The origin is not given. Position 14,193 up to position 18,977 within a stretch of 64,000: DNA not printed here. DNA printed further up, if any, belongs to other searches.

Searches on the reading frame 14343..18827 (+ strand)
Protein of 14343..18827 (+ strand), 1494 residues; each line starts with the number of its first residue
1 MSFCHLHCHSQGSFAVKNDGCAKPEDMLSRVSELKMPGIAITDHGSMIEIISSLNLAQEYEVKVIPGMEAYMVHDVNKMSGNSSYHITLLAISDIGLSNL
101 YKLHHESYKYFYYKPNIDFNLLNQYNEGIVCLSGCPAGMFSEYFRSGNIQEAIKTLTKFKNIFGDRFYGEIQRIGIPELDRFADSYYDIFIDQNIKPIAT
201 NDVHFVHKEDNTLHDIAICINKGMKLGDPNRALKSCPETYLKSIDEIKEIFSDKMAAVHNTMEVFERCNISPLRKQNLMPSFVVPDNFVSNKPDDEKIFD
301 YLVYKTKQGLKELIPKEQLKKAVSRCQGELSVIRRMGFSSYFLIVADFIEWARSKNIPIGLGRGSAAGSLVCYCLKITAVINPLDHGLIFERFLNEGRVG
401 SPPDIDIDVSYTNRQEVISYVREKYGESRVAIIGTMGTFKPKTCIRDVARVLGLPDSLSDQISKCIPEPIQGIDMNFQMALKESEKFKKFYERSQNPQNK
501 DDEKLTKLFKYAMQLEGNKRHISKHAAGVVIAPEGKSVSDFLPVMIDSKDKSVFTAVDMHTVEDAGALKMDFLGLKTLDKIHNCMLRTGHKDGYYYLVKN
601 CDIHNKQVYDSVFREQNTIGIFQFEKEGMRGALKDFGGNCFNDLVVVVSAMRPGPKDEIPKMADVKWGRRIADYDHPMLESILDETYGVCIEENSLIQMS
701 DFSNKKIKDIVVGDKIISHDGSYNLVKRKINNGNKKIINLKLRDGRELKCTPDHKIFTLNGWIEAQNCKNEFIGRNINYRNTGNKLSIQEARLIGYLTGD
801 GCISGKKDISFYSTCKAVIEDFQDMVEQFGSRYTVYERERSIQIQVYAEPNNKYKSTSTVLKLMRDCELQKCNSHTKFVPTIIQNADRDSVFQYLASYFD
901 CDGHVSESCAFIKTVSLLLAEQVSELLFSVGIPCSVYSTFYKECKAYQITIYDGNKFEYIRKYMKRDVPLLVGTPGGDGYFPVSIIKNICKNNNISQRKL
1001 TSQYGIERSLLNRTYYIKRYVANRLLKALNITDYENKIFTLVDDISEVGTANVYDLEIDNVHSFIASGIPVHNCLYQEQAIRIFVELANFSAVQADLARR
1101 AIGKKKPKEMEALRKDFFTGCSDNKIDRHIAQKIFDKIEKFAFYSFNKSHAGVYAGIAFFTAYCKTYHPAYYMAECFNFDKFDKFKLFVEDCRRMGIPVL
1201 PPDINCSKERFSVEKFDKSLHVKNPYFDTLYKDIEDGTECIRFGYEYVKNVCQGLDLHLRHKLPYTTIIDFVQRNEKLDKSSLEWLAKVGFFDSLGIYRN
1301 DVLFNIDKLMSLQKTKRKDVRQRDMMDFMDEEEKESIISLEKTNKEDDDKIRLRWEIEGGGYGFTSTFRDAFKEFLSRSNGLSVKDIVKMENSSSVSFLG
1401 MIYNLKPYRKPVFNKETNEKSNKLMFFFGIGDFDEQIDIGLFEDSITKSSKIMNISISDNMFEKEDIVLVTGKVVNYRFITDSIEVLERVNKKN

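Call 48: search_protein_families(library=phrogs, proteins=[window:14343-18827:+], max_evalue=0.00001)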
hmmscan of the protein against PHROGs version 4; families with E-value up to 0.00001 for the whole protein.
window:14343-18827:+ (1494 aa): 8 families
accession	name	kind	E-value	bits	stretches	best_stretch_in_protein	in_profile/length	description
phrog_405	-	DNA, RNA and nucleotide metabolism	1.8e-253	845.2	2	1-691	42-717/1190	DNA polymerase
phrog_11165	-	DNA, RNA and nucleotide metabolism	6.5e-89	299.9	2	317-718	35-431/782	DNA polymerase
phrog_7513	-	unknown function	1.3e-60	206.6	1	1-401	9-451/461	-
phrog_12219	-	DNA, RNA and nucleotide metabolism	2.8e-60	205.5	2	403-700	2-317/823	DNA polymerase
phrog_21652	-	DNA, RNA and nucleotide metabolism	5.1e-59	201.1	1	360-698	31-387/476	DNA polymerase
phrog_13169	-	DNA, RNA and nucleotide metabolism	8.4e-37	128.1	1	23-406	20-421/463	DNA polymerase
phrog_4335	-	unknown function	6.5e-18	66.1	1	1124-1215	11-103/421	-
phrog_30356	-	DNA, RNA and nucleotide metabolism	4.2e-09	36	1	689-932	384-630/823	helicase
